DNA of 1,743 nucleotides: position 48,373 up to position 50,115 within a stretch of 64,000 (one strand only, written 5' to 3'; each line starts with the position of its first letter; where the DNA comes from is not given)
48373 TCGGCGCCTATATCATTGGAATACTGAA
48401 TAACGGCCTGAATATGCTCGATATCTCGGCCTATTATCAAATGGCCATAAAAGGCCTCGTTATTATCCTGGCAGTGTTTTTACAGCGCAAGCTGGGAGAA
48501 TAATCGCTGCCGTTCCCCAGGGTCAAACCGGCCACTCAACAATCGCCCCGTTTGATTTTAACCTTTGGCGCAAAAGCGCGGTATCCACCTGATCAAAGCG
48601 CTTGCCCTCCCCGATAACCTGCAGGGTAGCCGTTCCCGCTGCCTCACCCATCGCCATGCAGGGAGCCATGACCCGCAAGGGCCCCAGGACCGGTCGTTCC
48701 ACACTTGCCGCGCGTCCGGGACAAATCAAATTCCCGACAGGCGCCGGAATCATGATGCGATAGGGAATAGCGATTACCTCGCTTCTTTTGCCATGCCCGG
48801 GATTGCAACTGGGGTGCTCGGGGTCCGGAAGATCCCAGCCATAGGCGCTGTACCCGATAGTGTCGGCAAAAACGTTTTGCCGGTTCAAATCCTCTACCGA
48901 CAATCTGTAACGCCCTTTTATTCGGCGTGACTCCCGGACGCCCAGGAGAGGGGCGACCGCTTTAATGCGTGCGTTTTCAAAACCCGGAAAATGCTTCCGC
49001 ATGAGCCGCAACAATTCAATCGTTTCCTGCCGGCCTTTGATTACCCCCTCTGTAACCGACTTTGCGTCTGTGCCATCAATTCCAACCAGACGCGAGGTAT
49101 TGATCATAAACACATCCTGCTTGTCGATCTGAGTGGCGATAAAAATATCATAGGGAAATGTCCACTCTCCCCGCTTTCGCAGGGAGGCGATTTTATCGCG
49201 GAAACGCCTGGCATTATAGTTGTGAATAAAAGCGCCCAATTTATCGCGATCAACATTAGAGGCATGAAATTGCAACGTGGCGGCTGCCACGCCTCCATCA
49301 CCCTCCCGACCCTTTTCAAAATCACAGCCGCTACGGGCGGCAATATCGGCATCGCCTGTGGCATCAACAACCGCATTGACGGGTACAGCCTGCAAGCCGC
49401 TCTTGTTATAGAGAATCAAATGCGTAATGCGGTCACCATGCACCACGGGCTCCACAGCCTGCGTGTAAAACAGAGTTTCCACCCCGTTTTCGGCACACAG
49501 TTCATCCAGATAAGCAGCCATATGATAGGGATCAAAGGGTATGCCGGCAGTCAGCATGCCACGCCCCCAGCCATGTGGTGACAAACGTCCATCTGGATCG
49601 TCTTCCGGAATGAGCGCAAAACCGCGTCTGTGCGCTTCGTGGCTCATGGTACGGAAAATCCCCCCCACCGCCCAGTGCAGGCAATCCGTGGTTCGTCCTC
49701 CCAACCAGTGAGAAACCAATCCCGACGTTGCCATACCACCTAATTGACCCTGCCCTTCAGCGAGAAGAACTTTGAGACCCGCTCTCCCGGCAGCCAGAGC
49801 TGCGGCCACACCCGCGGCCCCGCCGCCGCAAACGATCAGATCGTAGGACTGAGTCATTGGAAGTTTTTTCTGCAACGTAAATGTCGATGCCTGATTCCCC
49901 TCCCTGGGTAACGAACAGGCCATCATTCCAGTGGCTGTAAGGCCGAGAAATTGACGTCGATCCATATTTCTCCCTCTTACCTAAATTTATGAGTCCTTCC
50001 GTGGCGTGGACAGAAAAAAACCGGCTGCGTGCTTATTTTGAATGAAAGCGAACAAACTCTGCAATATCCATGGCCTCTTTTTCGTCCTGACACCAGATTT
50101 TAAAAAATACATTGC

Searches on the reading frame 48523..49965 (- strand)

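Call 18: search_protein_families(library=pfam, proteins=[window:48523-49965:-], max_evalue=0.001)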
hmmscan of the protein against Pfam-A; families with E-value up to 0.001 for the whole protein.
window:48523-49965:- (480 aa): 6 families
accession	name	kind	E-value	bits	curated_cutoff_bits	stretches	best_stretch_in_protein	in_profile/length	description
PF12831.13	FAD_oxidored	-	7.3e-91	306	27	1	42-469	1-416/416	FAD dependent oxidoreductase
PF01266.30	DAO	-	7e-08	32.8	27.9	0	42-89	1-47/353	FAD dependent oxidoreductase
PF07992.20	Pyr_redox_2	-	8.4e-05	22.6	26.1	0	41-74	1-36/291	Pyridine nucleotide-disulphide oxidoreductase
PF00890.30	FAD_binding_2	-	0.00015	21.5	20.4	0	42-78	1-37/414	FAD binding domain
PF01134.28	GIDA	-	0.00031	20.4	22.1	0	42-74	1-34/391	Glucose inhibited division protein A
PF13450.12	NAD_binding_8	-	0.00068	20.3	21.9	0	46-82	2-38/68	NAD(P)-binding Rossmann-like domain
